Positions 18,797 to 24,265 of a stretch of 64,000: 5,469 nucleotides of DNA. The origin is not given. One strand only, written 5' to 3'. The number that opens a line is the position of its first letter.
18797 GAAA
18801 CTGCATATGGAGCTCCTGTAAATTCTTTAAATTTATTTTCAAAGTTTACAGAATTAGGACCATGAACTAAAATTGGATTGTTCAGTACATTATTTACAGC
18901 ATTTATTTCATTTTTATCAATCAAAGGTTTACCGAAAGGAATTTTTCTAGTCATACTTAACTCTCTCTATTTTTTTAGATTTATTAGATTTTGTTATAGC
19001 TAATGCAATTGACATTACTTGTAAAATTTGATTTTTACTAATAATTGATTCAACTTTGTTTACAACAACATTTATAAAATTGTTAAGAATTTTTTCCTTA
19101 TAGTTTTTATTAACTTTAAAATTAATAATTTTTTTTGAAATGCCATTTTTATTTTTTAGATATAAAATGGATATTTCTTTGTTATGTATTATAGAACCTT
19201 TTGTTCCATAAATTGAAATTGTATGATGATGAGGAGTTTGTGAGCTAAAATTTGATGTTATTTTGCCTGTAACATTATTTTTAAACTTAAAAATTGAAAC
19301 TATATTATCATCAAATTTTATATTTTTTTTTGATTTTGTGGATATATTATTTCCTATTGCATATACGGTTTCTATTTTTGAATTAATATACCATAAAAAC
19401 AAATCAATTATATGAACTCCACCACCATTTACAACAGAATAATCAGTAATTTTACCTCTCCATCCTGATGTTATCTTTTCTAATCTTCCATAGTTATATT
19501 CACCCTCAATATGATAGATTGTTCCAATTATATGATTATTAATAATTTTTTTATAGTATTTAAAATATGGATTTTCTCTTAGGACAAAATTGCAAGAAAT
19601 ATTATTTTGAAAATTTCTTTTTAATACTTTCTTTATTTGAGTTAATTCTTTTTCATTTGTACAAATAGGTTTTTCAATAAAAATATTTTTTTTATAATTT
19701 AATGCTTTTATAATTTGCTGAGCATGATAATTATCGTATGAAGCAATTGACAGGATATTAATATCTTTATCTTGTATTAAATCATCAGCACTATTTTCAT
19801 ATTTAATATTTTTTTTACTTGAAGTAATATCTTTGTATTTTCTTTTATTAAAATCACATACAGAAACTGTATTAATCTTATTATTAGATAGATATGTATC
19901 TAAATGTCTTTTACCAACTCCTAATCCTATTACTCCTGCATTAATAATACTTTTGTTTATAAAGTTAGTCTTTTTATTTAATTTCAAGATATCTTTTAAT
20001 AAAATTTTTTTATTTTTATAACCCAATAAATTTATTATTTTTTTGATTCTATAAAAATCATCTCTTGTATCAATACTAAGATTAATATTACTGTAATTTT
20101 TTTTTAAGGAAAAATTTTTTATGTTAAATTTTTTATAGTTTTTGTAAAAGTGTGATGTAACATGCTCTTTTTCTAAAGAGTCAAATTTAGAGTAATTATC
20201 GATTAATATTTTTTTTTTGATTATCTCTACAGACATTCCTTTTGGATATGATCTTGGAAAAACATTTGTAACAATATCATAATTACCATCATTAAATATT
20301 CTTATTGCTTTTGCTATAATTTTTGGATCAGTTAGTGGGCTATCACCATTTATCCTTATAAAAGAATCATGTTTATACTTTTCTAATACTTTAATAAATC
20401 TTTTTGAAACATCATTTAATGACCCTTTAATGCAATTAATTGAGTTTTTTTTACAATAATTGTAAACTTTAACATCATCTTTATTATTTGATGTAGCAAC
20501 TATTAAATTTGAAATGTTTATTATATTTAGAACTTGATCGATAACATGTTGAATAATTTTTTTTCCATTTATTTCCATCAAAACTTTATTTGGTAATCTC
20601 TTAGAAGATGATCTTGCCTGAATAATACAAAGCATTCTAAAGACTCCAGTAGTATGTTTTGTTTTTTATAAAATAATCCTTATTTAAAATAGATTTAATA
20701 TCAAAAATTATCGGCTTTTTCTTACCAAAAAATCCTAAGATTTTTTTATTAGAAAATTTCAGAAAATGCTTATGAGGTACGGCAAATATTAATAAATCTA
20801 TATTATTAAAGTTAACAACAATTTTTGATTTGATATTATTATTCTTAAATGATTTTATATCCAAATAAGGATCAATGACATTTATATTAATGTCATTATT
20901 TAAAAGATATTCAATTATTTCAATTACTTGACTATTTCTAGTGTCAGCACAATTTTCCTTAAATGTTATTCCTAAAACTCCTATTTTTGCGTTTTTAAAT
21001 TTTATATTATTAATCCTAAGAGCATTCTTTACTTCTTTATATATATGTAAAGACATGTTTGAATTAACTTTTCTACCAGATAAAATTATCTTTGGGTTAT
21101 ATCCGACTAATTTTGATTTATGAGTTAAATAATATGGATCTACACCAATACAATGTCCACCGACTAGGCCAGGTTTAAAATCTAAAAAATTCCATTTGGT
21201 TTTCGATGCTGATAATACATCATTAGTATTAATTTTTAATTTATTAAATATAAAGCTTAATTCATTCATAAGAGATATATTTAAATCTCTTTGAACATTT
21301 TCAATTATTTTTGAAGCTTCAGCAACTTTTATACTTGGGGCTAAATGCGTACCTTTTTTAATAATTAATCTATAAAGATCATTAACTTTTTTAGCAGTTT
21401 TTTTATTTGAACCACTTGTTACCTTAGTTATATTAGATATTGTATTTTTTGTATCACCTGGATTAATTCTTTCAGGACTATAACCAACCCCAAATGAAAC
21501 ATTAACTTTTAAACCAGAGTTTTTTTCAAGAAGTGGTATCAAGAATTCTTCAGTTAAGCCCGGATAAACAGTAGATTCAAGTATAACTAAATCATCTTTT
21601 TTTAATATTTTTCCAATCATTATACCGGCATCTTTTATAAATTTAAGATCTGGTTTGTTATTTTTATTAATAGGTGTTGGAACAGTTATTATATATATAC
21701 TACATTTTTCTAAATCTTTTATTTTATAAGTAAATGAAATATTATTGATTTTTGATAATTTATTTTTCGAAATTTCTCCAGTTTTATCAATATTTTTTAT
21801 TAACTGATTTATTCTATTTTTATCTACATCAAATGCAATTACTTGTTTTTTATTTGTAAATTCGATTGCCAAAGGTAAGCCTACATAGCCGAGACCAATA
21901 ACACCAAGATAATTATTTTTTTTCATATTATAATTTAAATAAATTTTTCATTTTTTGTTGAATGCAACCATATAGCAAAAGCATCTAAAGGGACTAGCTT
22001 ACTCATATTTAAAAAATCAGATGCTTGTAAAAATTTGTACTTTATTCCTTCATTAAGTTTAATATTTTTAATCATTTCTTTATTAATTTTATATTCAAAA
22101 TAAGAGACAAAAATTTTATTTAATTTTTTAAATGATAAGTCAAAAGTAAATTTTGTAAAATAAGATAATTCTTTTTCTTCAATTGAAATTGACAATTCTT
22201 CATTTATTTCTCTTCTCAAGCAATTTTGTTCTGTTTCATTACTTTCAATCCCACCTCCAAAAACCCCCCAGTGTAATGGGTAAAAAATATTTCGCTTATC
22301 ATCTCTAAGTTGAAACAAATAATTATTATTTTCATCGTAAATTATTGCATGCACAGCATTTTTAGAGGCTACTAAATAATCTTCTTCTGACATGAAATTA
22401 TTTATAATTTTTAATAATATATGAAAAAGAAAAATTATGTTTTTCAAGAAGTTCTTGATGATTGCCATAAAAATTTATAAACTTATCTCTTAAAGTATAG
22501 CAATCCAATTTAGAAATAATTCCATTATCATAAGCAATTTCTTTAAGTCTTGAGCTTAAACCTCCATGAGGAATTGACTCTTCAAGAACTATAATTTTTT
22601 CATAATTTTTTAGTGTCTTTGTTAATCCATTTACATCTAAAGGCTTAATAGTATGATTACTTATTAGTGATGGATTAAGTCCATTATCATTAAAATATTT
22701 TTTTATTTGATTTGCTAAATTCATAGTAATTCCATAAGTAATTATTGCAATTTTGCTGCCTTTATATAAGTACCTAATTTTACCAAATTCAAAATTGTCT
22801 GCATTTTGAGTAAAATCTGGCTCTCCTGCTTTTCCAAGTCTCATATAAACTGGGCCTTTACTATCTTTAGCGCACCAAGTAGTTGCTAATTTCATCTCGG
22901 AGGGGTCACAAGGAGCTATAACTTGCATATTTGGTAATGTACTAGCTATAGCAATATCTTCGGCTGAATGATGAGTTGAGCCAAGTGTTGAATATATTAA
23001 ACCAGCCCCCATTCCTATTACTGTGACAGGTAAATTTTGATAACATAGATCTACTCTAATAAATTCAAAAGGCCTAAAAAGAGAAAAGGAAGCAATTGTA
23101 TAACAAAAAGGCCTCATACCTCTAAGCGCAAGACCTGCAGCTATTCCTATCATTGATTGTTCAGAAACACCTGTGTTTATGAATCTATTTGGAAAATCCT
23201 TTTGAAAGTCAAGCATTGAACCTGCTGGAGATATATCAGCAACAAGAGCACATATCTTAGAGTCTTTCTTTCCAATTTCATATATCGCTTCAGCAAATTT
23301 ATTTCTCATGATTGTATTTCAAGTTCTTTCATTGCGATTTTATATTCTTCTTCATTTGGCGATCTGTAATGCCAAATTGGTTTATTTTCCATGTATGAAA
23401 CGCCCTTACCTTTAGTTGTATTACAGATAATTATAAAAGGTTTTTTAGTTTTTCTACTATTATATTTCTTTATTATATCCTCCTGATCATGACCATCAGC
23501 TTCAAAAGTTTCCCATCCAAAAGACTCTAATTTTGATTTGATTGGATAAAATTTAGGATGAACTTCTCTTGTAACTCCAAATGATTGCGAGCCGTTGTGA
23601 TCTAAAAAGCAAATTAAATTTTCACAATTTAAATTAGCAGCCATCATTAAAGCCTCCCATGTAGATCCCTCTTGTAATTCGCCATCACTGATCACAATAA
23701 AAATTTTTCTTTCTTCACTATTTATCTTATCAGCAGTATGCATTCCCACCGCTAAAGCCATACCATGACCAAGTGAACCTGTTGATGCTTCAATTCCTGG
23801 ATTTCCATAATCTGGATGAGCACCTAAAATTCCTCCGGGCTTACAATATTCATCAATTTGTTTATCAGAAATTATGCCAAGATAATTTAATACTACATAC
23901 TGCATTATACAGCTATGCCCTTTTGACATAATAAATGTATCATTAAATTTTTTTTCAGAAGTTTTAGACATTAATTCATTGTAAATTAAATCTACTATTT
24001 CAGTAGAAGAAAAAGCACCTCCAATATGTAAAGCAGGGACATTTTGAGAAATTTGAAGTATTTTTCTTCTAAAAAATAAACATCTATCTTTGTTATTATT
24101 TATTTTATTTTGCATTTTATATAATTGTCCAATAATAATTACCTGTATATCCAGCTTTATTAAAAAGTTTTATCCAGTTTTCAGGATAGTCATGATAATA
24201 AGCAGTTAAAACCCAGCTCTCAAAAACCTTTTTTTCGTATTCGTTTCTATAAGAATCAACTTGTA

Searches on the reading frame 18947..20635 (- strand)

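Call 65: search_protein_families(library=pfam, proteins=[window:18947-20635:-], max_evalue=0.00001)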
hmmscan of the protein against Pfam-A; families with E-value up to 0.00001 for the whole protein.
window:18947-20635:- (562 aa): 4 families
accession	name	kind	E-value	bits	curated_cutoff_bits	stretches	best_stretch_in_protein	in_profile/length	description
PF02348.25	CTP_transf_3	-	1.5e-28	100.6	22.6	1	3-211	2-210/217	Cytidylyltransferase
PF22725.1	GFO_IDH_MocA_C3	-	2.8e-20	73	27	1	359-482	2-123/124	GFO/IDH/MocA C-terminal domain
PF01408.29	GFO_IDH_MocA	-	3.1e-16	60.6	24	1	231-340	1-111/120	Oxidoreductase family, NAD-binding Rossmann fold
PF02894.22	GFO_IDH_MocA_C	-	6.4e-13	49.4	22.9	1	362-554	1-213/218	Oxidoreductase family, C-terminal alpha/beta domain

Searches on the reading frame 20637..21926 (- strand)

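Call 65: search_protein_families(library=pfam, proteins=[window:20637-21926:-], max_evalue=0.00001)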
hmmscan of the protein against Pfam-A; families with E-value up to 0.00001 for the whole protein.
window:20637-21926:- (429 aa): 3 families
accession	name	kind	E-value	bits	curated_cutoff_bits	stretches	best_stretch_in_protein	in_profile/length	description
PF03721.20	UDPG_MGDP_dh_N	-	6.3e-35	120.9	27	1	8-180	4-182/187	UDP-glucose/GDP-mannose dehydrogenase family, NAD binding domain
PF00984.24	UDPG_MGDP_dh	-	1.7e-21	76.6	25.4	1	201-289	2-93/94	UDP-glucose/GDP-mannose dehydrogenase family, central domain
PF03720.21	UDPG_MGDP_dh_C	-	5.9e-19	68.8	30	1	316-415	1-102/103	UDP-glucose/GDP-mannose dehydrogenase family, UDP binding domain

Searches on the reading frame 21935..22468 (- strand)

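Call 65: search_protein_families(library=pfam, proteins=[window:21935-22468:-], max_evalue=0.00001)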
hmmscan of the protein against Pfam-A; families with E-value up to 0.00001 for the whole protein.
window:21935-22468:- (177 aa): 1 family
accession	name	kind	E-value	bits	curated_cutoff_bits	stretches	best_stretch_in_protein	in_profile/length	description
PF00293.34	NUDIX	-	2e-10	41.2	21.1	1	37-152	4-118/134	NUDIX domain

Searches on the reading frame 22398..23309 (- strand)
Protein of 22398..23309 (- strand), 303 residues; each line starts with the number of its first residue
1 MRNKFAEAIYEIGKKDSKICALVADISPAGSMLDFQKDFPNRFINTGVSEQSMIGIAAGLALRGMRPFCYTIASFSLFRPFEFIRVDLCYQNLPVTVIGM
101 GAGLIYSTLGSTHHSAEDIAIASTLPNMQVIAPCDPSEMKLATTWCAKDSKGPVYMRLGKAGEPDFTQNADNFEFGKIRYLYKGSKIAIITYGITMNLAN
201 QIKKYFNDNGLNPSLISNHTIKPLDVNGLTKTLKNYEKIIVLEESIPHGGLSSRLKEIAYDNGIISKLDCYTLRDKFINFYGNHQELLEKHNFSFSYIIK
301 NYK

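Call 65: search_protein_families(library=pfam, proteins=[window:22398-23309:-], max_evalue=0.00001)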
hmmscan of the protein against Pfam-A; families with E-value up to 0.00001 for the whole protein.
window:22398-23309:- (303 aa): 2 families
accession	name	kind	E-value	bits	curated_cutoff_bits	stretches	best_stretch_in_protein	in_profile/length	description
PF02779.29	Transket_pyr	-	1.3e-33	116.5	27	1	1-160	5-169/174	Transketolase, pyrimidine binding domain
PF02780.25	Transketolase_C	-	3.5e-14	53.2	25.9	1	176-271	1-95/124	Transketolase, C-terminal domain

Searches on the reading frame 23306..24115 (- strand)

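Call 65: search_protein_families(library=pfam, proteins=[window:23306-24115:-], max_evalue=0.00001)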
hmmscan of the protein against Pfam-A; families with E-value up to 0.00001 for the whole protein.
window:23306-24115:- (269 aa): 2 families
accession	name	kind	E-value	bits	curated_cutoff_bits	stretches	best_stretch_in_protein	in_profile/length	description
PF00456.26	Transketolase_N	-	4.8e-30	105.1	22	1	29-257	23-267/334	Transketolase, thiamine diphosphate binding domain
PF13292.11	DXP_synthase_N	-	2.3e-07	30.8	21.2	1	113-175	111-172/274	1-deoxy-D-xylulose-5-phosphate synthase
